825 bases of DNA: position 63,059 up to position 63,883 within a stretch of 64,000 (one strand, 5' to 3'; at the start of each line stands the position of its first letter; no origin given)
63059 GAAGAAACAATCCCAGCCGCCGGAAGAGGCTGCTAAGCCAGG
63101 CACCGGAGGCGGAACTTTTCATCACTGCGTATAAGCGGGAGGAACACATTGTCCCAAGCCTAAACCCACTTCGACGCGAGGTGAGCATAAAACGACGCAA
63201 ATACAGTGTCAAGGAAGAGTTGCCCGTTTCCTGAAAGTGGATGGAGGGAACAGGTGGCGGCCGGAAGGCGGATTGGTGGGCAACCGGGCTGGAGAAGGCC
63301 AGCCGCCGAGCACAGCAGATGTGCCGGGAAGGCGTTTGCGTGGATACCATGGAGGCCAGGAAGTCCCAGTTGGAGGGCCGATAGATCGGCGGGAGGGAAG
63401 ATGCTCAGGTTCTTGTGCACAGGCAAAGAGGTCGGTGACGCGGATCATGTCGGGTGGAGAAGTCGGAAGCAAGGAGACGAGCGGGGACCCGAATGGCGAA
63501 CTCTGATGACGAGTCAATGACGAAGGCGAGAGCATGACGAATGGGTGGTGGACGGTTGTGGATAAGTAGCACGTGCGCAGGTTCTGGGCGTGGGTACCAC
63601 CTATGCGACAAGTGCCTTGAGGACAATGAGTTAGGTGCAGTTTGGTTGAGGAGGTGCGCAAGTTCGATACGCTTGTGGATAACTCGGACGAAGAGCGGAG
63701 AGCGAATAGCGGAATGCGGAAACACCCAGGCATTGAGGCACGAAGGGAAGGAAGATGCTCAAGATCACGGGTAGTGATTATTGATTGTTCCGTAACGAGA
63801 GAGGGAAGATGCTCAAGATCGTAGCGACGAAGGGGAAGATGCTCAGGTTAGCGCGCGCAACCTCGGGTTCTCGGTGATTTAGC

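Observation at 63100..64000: Second copy of the repetitive SD-like unit tract at the window edge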

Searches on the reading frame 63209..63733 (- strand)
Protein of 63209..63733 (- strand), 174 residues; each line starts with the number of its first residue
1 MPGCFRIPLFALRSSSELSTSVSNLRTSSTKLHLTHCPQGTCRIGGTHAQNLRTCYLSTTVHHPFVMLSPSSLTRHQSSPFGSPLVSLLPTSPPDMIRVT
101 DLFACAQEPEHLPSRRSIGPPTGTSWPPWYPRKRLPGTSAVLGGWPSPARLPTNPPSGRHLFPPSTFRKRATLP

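Call 19: find_homologous_proteins(query=window:63209-63733:-, max_evalue=0.001)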
Query window:63209-63733:- (174 aa): 1 proteins with E <= 0.001 among 78 candidates.
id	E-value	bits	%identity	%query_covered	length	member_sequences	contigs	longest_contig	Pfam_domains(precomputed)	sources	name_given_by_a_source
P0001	1.6e-111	388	100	100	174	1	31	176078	-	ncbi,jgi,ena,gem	-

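Call 20: find_encoding_contigs(protein=P0001, flank=10000, max_places=10)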
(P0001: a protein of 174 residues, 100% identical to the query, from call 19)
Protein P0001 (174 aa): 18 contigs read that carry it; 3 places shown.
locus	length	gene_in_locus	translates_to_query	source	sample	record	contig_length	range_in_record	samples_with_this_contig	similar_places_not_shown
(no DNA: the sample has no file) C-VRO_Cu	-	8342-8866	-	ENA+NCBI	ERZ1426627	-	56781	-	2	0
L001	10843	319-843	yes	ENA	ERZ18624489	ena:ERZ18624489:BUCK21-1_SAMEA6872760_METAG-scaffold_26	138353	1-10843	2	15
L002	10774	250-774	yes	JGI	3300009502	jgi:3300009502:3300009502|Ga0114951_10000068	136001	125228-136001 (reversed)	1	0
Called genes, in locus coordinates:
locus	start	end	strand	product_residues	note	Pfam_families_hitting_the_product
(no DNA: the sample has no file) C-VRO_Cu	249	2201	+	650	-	PF18952:DUF5696, PF19773:DUF6259 (faint)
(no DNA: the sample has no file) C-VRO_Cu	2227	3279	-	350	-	PF01208:URO-D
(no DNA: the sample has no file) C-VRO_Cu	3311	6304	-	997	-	PF04453:LptD (weak)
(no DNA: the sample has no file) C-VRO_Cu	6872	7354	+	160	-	-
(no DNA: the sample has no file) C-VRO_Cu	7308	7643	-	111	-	-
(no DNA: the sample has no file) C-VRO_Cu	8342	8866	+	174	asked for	-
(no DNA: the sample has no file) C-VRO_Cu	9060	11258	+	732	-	PF13646:HEAT_2 (faint)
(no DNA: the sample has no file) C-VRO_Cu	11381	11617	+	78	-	-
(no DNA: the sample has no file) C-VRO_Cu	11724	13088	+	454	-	PF07690:MFS_1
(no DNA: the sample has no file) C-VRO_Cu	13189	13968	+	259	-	PF13828:DUF4190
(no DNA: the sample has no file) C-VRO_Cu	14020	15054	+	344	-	PF02899:Phage_int_SAM_1, PF00589:Phage_integrase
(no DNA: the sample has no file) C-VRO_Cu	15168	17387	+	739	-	-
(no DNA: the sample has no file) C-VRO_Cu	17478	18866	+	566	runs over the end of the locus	PF02463:SMC_N (faint), PF03308:MeaB (faint), PF13555:AAA_29 (faint), PF00005:ABC_tran, PF00006:ATP-synt_ab (faint), PF13304:AAA_21 (faint), PF12848:ABC_tran_Xtn, PF00005:ABC_tran, +2 more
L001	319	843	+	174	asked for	-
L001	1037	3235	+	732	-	PF13646:HEAT_2 (faint)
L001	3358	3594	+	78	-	-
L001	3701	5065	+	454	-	PF07690:MFS_1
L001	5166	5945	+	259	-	PF13828:DUF4190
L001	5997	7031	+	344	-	PF02899:Phage_int_SAM_1, PF00589:Phage_integrase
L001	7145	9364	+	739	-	-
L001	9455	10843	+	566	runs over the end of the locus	PF02463:SMC_N (faint), PF03308:MeaB (faint), PF13555:AAA_29 (faint), PF00005:ABC_tran, PF00006:ATP-synt_ab (faint), PF13304:AAA_21 (faint), PF12848:ABC_tran_Xtn, PF00005:ABC_tran, +2 more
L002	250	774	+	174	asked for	-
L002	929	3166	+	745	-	PF13646:HEAT_2 (faint)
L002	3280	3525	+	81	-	-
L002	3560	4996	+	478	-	PF07690:MFS_1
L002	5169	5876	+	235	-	PF13828:DUF4190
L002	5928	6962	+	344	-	PF02899:Phage_int_SAM_1, PF00589:Phage_integrase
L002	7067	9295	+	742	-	-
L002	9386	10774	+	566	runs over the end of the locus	PF02463:SMC_N (faint), PF03308:MeaB (faint), PF13555:AAA_29 (faint), PF00005:ABC_tran, PF00006:ATP-synt_ab (faint), PF13304:AAA_21 (faint), PF12848:ABC_tran_Xtn, PF00005:ABC_tran, +2 more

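Call 66: search_protein_families(library=pfam, proteins=[window:63209-63733:-], max_evalue=0.1)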
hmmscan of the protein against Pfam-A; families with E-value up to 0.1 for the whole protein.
window:63209-63733:- (174 aa): 0 families
